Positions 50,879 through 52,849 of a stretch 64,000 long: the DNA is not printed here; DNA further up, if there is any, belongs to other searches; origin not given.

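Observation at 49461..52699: Type IIG-like nuclease-methylase separated from its putative TRD by a Doc toxin-antitoxin cassette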

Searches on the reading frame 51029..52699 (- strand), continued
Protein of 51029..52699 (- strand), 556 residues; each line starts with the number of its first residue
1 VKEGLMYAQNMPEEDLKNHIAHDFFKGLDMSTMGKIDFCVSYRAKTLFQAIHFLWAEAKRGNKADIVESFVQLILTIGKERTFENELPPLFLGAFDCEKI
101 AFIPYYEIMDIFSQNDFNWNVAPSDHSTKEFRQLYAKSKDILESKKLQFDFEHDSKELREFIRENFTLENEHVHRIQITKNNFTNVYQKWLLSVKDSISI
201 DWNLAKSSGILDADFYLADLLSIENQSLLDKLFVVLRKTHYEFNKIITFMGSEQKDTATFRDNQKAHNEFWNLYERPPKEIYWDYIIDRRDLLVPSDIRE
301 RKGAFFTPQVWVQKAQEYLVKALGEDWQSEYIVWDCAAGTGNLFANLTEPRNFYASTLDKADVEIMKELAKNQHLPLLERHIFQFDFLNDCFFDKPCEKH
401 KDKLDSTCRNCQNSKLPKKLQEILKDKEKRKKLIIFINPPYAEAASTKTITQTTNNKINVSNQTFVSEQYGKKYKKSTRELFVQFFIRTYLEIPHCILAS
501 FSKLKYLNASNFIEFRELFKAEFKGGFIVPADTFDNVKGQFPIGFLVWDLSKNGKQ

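Call 52: predict_structure(alignment_id=A4)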
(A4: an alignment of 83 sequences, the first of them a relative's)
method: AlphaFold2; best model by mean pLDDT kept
length: 870 residues; sequences in the alignment: 83
mean_pLDDT: 76.4   pTM: 0.58
mean pLDDT of the five models: 76.4, 76.0, 73.2, 72.1, 71.0
residues with pLDDT >= 90: 240; 70-90: 363; 50-70: 160; < 50: 107
segments of 3 or more residues with pLDDT < 50: 1-4, 29-44, 80-91, 163-168, 242-249, 290-299, 437-448, 726-763
pLDDT, mean of each block of 10 residues (from residue 1): 49 59 54 41 55 62 79 63 43 71 70 76 86 83 75 69 48 68 80 78 72 73 69 77 44 82 79 68 62 41 83 93 91 69 82 80 75 88 89 82 82 93 95 59 43 71 89 86 93 90 83 93 87 79 94 91 91 68 82 83 67 83 77 92 85 74 91 97 91 93 92 93 60 40 38 41 58 93 98 94 81 94 88 93 97 96 88
secondary structure, 60 per line:
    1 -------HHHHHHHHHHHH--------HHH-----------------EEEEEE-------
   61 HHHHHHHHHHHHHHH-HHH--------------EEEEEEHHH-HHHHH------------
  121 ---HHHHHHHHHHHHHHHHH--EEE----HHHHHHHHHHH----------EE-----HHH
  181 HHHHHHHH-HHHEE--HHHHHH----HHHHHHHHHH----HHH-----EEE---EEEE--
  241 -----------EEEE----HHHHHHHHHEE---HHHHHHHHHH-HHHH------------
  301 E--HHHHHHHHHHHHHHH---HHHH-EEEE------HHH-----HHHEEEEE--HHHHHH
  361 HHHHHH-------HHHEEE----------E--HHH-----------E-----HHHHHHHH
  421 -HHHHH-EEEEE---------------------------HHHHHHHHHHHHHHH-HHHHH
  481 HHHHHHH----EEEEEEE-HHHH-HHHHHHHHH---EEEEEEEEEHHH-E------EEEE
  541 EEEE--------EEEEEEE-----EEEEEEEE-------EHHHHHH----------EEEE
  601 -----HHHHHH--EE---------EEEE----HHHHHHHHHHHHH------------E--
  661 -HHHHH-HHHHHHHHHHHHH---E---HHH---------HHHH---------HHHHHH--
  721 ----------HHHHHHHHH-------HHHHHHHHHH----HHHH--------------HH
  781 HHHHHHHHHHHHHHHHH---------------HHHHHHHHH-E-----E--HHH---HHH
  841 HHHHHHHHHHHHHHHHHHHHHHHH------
elements in order (helices of 4 or more, strands of 3 or more residues): H8-19 E48-53 H61-75 E94-99 H104-108 H124-140 E143-145 H150-160 H178-188 H197-202 H207-216 E229-231 E235-238 E252-255 H260-268 H274-283 H285-288 H304-318 H322-325 E327-330 E348-352 H355-366 E377-379 H413-420 H422-426 E428-432 H460-474 H476-487 E492-498 H500-503 H505-513 E517-525 E537-544 E553-559 E565-572 H581-586 E597-600 H606-611 E625-628 H633-645 H662-666 H668-680 H700-703 H713-718 H731-739 H747-756 H761-764 H779-797 H813-821 H838-864

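Call 55: fold_search(model_id=the predicted structure, library=pdb)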
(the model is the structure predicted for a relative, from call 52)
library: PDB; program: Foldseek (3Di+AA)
matches with E <= 10: 715; with E <= 0.001: 77
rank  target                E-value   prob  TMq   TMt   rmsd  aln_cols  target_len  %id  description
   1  4xqk_A                9.5e-08  1.00  0.23  0.14  15.5       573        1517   11  ATP-dependent Type ISP restriction-modification enzyme LlaBIII bound to DNA (released 2015-09-16)
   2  8cxt_A                5.1e-07  1.00  0.20  0.31   9.0       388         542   15  CamA Adenine Methyltransferase Complexed to Cognate Substrate DNA and Inhibitor N6-benzyladenosine (Compound 1) (released 2023-01-11)
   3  7lo5_C                5.4e-07  1.00  0.22  0.19  14.2       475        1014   13  cryoEM structure DrdV-DNA complex (released 2021-03-17)
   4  8vpg_A                7.8e-07  1.00  0.20  0.30  10.2       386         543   13  CamA Adenine Methyltransferase Complexed to Cognate Substrate DNA and Containing Quinoline-based SGI-1027 Analog 455 (released 2024-09-25)
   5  7rfm_B                8.3e-07  1.00  0.20  0.30  11.0       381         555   14  CamA Adenine Methyltransferase Complexed to Cognate Substrate DNA and Inhibitor EPZ004777 (released 2021-09-15)
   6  8cxs_A                8.7e-07  1.00  0.21  0.31   8.6       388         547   13  CamA Adenine Methyltransferase Complexed to Cognate Substrate DNA and Inhibitor MTA (released 2023-01-11)
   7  2y7c_B                8.7e-07  1.00  0.20  0.31  14.4       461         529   12  Atomic model of the Ocr-bound methylase complex from the Type I restriction-modification enzyme EcoKI (M2S1). Based on (released 2011-02-09)
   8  7lni_A                9.7e-07  1.00  0.21  0.31  10.2       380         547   13  SeMet CamA Adenine Methyltransferase Complexed to Cognate Substrate DNA (released 2021-05-19)
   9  3lkd_B                1.2e-06  1.00  0.20  0.35  21.4       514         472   12  Crystal Structure of the type I restriction-modification system methyltransferase subunit from Streptococcus thermophi (released 2010-02-09)
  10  7rfl_A                1.4e-06  1.00  0.20  0.30   8.9       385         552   13  CamA Adenine Methyltransferase Complexed to Cognate Substrate DNA and Inhibitor SGC0946 (released 2021-09-15)
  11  8cy2_A                1.5e-06  1.00  0.21  0.31   9.1       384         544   13  CamA Adenine Methyltransferase Complexed to Cognate Substrate DNA and Inhibitor APNEA (Compound 9) (released 2023-01-11)
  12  8cxw_B                1.6e-06  1.00  0.20  0.30  10.7       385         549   13  CamA Adenine Methyltransferase Complexed to Cognate Substrate DNA and Inhibitor piclidenoson (Compound 4) (released 2023-01-11)
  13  4xqk_B                1.7e-06  1.00  0.22  0.14  22.3       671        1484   12  ATP-dependent Type ISP restriction-modification enzyme LlaBIII bound to DNA (released 2015-09-16)
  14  7qw5_A                1.8e-06  1.00  0.21  0.32   7.8       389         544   12  Adenine-specific DNA methyltransferase M.BseCI complexed with AdoHcy and cognate unmethylated DNA duplex (released 2023-01-25)
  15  7rfk_B                1.9e-06  1.00  0.21  0.30  11.1       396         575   13  CamA Adenine Methyltransferase Complexed to Cognate Substrate DNA and Inhibitor Sinefungin (released 2021-09-15)
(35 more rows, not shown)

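Call 76: find_encoding_contigs(protein=P0315, flank=4000, max_places=2)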
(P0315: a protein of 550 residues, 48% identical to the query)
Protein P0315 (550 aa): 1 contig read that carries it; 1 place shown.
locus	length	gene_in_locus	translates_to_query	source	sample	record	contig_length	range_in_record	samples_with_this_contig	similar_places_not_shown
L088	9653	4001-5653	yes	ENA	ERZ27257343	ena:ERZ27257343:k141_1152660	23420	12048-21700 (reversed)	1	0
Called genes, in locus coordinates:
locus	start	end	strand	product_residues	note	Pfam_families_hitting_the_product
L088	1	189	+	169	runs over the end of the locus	PF01035:DNA_binding_1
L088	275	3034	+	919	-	PF01804:Penicil_amidase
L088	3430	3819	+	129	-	PF01648:ACPS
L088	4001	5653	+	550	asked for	-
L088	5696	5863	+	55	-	-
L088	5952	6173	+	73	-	PF15919:HicB_lk_antitox (weak)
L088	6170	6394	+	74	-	PF07927:HicA_toxin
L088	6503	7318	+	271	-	-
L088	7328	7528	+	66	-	-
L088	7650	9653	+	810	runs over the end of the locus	PF02129:Peptidase_S15 (faint), PF00326:Peptidase_S9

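Call 77: find_encoding_contigs(protein=P0295, flank=4000, max_places=2)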
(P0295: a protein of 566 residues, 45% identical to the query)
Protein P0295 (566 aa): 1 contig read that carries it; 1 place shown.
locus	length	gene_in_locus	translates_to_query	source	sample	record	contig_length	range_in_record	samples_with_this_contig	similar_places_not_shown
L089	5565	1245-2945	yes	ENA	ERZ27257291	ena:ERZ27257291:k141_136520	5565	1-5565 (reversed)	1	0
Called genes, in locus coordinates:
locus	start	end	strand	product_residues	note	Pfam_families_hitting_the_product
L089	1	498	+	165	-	?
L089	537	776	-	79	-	-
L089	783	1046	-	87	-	-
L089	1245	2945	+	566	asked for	-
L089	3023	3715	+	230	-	-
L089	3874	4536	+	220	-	PF00528:BPD_transp_1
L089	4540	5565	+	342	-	?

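Call 78: find_encoding_contigs(protein=P0386, flank=4000, max_places=2)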
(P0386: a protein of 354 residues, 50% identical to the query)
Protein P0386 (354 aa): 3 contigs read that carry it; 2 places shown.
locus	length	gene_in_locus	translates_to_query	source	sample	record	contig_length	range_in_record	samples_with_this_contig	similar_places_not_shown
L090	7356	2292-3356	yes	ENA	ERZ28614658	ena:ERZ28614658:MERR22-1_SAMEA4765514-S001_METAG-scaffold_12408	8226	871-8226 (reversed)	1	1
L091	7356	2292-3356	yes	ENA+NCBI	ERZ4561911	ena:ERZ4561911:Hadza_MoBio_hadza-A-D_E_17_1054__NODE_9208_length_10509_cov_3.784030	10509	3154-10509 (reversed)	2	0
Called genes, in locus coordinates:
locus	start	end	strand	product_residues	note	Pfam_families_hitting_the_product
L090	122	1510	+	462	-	-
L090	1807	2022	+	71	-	-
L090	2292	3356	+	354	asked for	-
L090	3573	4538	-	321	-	PF02775:TPP_enzyme_C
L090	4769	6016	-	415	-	PF01855:POR_N, PF02780:Transketolase_C (weak), PF17147:PFOR_II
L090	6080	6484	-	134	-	PF13183:Fer4_8 (faint), PF13534:Fer4_17 (faint), PF12797:Fer4_2 (faint), PF12837:Fer4_6 (faint), PF13237:Fer4_10, PF14697:Fer4_21, PF12838:Fer4_7, PF00037:Fer4 (weak), +1 more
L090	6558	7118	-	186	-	PF01558:POR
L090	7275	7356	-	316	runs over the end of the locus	?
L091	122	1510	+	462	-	-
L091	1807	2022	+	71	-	-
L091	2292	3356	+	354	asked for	-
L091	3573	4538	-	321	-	PF02775:TPP_enzyme_C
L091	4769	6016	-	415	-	PF01855:POR_N, PF02780:Transketolase_C (weak), PF17147:PFOR_II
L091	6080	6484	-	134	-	PF13183:Fer4_8 (faint), PF13534:Fer4_17 (faint), PF12797:Fer4_2 (faint), PF12837:Fer4_6 (faint), PF13237:Fer4_10, PF14697:Fer4_21, PF12838:Fer4_7, PF00037:Fer4 (weak), +1 more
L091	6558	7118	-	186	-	PF01558:POR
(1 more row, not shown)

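Call 84: list_cluster_members(proteins=[P0315, P0386, P0121, P0122])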
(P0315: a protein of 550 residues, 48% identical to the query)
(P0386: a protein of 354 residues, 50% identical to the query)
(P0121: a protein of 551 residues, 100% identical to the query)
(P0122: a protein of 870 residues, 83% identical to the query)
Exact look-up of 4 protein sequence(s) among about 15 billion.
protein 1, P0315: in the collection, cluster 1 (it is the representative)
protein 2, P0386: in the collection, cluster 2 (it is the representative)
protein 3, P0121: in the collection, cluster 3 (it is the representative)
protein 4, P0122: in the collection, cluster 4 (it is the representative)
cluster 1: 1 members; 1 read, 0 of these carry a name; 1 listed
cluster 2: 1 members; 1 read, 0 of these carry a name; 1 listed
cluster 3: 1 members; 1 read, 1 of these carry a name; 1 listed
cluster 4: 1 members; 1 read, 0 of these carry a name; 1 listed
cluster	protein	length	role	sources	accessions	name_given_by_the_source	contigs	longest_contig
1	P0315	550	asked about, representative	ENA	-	-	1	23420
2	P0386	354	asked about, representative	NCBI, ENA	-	-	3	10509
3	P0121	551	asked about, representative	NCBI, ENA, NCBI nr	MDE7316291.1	MAG: hypothetical protein K2N12_00950 [Helicobacter sp.] | hypothetical protein [Helicobacter sp.]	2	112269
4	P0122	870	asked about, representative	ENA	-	-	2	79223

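Call 86: find_encoding_contigs(protein=P0369, flank=4000, max_places=2)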
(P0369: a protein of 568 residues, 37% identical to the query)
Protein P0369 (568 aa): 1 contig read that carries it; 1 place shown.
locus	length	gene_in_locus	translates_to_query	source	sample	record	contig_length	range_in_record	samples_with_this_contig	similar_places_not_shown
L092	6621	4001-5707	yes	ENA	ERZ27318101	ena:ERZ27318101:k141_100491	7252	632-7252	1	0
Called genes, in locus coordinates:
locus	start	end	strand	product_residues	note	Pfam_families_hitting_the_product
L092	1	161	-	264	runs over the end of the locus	?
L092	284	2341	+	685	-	PF00289:Biotin_carb_N, PF02786:CPSase_L_D2, PF08443:RimK (weak), PF02222:ATP-grasp, PF07478:Dala_Dala_lig_C (weak), PF02785:Biotin_carb_C, PF00364:Biotin_lipoyl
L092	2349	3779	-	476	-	PF01555:N6_N4_Mtase, PF01844:HNH, PF14279:HNH_5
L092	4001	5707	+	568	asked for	-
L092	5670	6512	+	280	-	-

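Call 87: find_encoding_contigs(protein=P0292, flank=4000, max_places=2)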
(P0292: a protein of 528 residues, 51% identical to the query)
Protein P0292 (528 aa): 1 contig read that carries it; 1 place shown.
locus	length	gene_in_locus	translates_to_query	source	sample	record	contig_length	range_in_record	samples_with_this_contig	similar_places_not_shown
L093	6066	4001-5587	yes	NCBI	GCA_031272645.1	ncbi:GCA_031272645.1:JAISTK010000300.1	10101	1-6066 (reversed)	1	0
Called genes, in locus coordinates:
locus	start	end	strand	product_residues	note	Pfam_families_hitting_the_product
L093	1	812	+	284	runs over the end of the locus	PF14125:DUF4292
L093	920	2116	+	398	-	PF01551:Peptidase_M23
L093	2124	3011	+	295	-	PF05523:FdtA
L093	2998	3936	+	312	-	PF13480:Acetyltransf_6 (weak)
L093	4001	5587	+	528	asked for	-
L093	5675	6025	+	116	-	-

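Call 88: find_encoding_contigs(protein=P0385, flank=4000, max_places=2)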
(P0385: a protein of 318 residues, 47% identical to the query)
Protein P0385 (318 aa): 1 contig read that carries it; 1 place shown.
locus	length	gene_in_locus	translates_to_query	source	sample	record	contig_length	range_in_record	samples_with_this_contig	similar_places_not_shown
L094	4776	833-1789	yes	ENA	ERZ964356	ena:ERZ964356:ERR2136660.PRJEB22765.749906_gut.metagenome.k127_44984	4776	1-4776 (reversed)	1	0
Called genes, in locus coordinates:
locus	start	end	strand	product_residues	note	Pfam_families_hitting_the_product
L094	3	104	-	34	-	?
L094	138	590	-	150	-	-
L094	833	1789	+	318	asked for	-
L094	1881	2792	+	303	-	PF00291:PALP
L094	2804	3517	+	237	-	PF00132:Hexapep (faint), PF25087:GMPPB_C (faint)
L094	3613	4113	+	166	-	PF01625:PMSR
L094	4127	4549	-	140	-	PF00565:SNase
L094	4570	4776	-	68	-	?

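Call 90: find_related_loci(query=L088:6503-7315:+, collection=metagenome_contigs, flank=3500)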
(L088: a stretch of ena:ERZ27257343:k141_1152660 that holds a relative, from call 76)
Query L088:6503-7315:+ (271 aa) in metagenome_contigs; peptide patterns used: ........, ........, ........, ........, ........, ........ (x = any residue, [..] = any of these).
214 stretches matched a pattern; 108 encode a relative of the query (tblastn E <= 1e-3); the best 80 are kept; 80 distinct loci.
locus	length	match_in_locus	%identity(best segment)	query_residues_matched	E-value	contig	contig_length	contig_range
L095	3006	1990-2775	61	11-269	5e-102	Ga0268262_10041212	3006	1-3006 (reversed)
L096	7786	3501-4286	60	11-269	2e-96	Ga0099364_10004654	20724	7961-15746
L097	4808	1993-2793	55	9-269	1e-93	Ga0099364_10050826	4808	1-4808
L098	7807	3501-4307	55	9-269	4e-93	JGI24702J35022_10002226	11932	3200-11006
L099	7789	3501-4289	56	10-271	4e-93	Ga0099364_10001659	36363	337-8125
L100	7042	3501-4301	53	9-269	1e-91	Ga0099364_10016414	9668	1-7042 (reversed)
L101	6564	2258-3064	54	9-271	3e-91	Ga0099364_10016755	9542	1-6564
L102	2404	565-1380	51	6-271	4e-94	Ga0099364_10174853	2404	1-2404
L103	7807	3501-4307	53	9-271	5e-91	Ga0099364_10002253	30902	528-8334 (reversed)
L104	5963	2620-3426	53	9-269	4e-89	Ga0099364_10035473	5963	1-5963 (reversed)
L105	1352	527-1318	52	6-269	1e-91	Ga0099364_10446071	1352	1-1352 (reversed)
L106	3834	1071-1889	52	9-269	5e-85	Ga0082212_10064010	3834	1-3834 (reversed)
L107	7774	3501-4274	52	12-269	1e-84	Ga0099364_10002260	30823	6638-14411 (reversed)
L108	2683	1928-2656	54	11-269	3e-86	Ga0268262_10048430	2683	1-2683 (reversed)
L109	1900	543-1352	52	14-269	4e-88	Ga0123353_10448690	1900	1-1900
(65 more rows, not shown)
